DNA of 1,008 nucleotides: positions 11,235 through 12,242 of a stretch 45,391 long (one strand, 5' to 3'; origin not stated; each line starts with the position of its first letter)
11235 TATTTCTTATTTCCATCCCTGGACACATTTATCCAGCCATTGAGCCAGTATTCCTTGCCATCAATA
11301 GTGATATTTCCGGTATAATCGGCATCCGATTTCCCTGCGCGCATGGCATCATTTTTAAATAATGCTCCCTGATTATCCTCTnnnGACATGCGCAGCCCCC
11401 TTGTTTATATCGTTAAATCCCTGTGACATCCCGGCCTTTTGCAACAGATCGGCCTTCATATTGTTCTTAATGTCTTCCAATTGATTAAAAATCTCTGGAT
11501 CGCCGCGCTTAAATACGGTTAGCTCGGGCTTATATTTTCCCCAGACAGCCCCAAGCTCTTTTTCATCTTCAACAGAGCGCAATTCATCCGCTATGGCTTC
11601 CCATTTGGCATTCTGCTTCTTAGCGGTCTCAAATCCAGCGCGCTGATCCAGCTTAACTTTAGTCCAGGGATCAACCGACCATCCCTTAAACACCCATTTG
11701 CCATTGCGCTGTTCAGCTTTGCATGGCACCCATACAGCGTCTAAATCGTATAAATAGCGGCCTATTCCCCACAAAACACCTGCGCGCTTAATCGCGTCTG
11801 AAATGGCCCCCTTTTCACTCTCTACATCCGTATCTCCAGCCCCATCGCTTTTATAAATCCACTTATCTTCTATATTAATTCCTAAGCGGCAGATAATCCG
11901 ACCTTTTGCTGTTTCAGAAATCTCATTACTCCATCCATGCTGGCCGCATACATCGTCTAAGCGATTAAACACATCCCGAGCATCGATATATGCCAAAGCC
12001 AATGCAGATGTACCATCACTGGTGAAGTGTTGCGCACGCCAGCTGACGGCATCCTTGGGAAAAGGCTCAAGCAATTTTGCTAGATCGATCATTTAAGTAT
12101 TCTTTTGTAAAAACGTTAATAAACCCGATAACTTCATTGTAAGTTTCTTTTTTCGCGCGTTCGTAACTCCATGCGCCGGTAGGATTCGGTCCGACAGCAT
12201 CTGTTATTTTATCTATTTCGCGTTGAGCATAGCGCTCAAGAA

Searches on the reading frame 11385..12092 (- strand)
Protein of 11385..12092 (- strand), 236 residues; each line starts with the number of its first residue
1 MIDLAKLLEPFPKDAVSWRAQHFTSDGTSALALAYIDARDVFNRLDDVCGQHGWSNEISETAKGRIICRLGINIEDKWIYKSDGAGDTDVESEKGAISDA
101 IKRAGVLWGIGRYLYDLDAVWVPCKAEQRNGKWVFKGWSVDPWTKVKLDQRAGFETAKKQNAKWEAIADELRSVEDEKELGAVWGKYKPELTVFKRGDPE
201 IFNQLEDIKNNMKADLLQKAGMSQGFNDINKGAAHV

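Call 71: search_protein_families(library=pfam, proteins=[window:11385-12092:-], max_evalue=0.001)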
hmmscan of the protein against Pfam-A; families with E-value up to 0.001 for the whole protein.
window:11385-12092:- (236 aa): 1 family
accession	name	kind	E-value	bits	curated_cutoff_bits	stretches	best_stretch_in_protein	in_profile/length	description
PF04098.21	Rad52_Rad22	-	4.4e-20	72.6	20.3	1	5-132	7-152/153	Rad52/22 family double-strand break repair protein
